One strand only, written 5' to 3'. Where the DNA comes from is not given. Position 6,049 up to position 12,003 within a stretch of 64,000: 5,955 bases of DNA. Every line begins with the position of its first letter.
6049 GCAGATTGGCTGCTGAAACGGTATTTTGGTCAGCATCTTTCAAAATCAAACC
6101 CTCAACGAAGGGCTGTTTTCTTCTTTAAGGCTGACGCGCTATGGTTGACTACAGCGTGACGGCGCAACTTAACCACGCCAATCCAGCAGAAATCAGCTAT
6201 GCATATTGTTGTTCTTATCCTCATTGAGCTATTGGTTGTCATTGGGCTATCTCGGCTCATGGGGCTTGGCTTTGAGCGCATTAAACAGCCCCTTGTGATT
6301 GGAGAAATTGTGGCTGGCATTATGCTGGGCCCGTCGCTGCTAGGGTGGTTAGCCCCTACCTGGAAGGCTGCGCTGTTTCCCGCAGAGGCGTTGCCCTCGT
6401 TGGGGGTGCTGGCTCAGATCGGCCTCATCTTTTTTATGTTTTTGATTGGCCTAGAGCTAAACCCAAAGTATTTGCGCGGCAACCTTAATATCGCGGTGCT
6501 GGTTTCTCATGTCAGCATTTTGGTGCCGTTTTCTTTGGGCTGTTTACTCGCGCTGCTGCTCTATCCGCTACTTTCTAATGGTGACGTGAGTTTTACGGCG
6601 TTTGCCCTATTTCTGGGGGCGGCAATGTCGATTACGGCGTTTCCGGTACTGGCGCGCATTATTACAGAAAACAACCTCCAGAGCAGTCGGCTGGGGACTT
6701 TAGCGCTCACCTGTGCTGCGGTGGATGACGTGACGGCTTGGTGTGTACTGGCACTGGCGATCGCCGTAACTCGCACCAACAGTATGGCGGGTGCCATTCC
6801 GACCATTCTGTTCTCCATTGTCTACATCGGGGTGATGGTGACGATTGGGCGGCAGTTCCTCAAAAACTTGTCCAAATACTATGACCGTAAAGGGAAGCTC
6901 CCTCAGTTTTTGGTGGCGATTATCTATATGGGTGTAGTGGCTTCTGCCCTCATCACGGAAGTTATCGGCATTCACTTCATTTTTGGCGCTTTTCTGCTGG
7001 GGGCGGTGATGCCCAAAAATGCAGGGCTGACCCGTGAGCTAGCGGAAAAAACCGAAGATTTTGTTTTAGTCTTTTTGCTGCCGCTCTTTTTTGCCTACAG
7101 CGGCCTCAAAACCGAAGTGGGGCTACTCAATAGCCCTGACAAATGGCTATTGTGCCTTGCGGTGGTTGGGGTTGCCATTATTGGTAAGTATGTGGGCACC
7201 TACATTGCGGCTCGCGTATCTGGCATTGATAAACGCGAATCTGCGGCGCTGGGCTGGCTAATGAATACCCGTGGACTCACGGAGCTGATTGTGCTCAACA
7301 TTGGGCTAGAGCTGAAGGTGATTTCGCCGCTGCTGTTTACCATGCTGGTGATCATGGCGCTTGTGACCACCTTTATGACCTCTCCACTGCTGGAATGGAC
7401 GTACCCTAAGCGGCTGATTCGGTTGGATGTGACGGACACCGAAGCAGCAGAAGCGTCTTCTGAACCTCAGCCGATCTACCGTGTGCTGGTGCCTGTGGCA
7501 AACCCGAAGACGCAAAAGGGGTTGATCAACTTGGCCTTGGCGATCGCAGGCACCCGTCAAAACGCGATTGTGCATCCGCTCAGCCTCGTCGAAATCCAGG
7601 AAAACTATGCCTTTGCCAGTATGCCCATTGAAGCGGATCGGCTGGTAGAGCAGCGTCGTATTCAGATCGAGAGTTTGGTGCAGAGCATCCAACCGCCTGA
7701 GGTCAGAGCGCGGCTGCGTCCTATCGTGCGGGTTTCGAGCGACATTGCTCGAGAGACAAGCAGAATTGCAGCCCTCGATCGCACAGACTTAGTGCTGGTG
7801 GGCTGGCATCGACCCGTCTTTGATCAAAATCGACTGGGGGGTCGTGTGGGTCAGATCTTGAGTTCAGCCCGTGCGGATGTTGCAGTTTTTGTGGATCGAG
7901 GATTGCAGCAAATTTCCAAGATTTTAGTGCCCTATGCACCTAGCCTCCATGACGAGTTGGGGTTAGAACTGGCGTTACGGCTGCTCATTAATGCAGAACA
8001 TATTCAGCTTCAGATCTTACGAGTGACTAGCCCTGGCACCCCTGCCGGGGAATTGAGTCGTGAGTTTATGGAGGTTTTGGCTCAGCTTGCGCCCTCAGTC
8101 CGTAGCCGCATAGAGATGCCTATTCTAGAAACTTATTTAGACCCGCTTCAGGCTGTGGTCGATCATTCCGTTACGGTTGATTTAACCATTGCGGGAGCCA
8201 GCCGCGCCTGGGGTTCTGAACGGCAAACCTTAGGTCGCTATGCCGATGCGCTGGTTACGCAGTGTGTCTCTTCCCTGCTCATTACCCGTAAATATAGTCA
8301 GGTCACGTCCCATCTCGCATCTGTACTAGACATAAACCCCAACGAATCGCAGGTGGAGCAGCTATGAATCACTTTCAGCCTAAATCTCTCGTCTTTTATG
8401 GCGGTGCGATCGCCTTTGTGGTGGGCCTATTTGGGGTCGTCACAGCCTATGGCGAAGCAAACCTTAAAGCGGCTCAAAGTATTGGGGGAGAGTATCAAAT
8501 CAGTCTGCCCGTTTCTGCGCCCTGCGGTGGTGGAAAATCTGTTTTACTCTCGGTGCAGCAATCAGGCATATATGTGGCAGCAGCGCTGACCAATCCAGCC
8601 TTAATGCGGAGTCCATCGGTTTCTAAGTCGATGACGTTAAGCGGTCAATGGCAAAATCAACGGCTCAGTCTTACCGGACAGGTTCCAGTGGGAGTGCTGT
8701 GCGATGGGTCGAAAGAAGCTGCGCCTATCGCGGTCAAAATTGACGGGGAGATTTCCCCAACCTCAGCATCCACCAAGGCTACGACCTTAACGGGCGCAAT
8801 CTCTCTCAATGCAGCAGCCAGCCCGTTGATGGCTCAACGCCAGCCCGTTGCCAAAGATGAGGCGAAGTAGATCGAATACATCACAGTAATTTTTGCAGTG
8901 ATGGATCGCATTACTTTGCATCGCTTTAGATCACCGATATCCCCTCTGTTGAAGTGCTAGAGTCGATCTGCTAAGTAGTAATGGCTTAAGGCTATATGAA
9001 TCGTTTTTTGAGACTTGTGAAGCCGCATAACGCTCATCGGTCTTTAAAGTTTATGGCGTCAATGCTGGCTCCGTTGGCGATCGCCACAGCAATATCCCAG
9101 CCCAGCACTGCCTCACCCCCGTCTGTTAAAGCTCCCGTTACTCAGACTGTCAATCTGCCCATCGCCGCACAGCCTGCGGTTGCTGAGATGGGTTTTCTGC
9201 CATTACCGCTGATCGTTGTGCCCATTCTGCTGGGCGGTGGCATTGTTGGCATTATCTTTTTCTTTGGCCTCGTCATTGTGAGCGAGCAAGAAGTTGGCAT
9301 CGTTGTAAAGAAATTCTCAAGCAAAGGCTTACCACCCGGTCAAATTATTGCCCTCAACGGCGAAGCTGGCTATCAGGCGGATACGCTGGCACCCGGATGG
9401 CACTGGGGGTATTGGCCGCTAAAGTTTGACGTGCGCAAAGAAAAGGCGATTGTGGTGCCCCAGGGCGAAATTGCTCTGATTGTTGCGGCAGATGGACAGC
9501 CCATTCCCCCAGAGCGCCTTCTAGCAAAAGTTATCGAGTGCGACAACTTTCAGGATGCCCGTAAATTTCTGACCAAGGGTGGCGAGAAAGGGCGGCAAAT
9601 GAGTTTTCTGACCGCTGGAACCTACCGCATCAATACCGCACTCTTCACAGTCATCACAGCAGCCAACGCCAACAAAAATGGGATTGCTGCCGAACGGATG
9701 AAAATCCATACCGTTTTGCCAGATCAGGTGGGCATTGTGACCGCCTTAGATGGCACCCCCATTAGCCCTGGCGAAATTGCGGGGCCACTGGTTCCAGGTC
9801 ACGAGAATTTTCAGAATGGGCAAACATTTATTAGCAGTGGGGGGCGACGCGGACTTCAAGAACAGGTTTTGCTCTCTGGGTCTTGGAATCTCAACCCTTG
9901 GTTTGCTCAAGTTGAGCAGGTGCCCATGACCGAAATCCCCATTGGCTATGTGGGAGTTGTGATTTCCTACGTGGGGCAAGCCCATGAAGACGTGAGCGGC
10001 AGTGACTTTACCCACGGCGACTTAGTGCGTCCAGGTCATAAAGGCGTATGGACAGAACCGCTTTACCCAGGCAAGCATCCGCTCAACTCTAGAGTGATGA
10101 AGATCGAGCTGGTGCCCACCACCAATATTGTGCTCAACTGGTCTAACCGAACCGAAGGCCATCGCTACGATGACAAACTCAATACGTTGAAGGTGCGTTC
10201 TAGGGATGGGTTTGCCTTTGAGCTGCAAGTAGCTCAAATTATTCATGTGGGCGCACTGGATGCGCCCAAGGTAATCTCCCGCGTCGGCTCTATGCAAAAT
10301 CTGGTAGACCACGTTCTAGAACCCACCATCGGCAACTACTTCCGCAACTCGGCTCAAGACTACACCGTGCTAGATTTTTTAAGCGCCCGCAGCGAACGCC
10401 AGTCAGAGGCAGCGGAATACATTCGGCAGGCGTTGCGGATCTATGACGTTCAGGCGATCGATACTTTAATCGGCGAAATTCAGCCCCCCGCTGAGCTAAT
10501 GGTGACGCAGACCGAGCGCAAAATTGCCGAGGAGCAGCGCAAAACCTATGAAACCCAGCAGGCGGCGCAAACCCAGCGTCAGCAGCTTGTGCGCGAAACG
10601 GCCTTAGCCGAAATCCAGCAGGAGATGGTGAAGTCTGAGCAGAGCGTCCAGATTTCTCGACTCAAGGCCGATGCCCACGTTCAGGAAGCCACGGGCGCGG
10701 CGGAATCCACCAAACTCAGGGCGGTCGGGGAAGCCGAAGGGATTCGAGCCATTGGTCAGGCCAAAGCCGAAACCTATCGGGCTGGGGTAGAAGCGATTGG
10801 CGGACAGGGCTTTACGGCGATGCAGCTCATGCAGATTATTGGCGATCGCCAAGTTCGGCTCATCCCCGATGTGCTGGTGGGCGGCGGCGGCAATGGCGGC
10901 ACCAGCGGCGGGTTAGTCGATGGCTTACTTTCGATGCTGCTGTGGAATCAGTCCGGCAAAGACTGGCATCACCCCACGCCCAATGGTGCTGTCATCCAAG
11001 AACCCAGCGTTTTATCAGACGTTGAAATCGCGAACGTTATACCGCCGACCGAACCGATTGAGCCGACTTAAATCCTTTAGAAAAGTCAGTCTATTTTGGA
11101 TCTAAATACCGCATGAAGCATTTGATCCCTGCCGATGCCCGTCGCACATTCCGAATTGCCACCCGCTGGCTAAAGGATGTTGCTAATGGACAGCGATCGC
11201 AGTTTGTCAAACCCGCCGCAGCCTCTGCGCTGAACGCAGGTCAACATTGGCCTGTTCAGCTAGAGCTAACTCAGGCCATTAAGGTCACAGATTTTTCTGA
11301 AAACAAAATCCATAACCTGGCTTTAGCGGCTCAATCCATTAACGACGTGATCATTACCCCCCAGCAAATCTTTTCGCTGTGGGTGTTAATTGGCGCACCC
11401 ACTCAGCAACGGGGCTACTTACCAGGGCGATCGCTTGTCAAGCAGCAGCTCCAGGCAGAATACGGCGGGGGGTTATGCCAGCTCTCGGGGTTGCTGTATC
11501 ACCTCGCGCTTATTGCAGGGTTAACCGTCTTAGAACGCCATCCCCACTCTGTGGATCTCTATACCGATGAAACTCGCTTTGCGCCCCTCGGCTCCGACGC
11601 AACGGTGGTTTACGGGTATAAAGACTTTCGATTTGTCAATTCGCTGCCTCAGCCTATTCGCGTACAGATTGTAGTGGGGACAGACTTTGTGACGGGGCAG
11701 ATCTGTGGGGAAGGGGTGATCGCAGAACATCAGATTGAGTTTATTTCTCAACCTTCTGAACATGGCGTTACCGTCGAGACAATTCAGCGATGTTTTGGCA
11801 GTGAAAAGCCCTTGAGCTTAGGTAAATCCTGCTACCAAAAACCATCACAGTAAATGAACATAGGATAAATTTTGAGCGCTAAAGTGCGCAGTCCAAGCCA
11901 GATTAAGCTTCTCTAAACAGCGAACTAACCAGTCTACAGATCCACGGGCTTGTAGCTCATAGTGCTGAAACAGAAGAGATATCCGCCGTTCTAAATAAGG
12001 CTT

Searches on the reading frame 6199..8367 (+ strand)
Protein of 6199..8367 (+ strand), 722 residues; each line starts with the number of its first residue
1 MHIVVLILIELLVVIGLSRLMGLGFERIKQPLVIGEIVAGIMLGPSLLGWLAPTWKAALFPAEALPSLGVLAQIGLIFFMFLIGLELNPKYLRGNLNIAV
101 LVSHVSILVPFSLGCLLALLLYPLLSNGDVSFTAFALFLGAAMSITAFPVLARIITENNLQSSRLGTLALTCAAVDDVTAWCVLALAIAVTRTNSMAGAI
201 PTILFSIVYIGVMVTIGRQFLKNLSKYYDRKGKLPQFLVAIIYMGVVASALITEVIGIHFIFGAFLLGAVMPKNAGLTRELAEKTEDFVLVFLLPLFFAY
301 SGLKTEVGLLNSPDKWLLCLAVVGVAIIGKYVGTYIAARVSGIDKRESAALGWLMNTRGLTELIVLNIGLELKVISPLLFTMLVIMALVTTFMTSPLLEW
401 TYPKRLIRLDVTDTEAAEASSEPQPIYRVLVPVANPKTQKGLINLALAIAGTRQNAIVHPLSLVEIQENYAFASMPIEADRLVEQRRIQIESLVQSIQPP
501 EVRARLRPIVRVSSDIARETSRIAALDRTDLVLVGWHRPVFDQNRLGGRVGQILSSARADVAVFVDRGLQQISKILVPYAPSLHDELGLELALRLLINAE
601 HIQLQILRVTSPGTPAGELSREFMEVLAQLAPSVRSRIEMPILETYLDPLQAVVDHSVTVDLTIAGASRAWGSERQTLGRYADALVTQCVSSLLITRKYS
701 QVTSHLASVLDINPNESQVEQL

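Call 28: search_protein_families(library=pfam, proteins=[window:6199-8367:+], max_evalue=0.0001)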
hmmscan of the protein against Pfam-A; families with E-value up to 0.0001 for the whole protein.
window:6199-8367:+ (722 aa): 2 families
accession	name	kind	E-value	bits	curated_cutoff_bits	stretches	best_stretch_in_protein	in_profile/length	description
PF00999.27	Na_H_Exchanger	-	2.5e-65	221.2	26.2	1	20-400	6-375/375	Sodium/hydrogen exchanger, transmembrane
PF00582.32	Usp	-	7e-08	33.6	24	1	428-563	4-139/141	Universal stress protein family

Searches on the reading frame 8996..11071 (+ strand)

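Call 28: search_protein_families(library=pfam, proteins=[window:8996-11071:+], max_evalue=0.0001)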
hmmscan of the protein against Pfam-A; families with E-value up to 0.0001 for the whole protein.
window:8996-11071:+ (691 aa): 1 family
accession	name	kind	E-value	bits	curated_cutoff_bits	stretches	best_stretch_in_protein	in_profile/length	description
PF01145.31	Band_7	-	1.1e-24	87.9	23.6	1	313-529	2-174/176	SPFH domain / Band 7 family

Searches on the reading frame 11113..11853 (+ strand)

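Call 28: search_protein_families(library=pfam, proteins=[window:11113-11853:+], max_evalue=0.0001)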
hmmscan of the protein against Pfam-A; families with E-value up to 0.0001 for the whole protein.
window:11113-11853:+ (246 aa): 1 family
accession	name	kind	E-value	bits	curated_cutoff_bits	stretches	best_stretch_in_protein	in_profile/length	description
PF04294.18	VanW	-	4.9e-39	133.2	27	1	64-197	1-129/130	VanW like protein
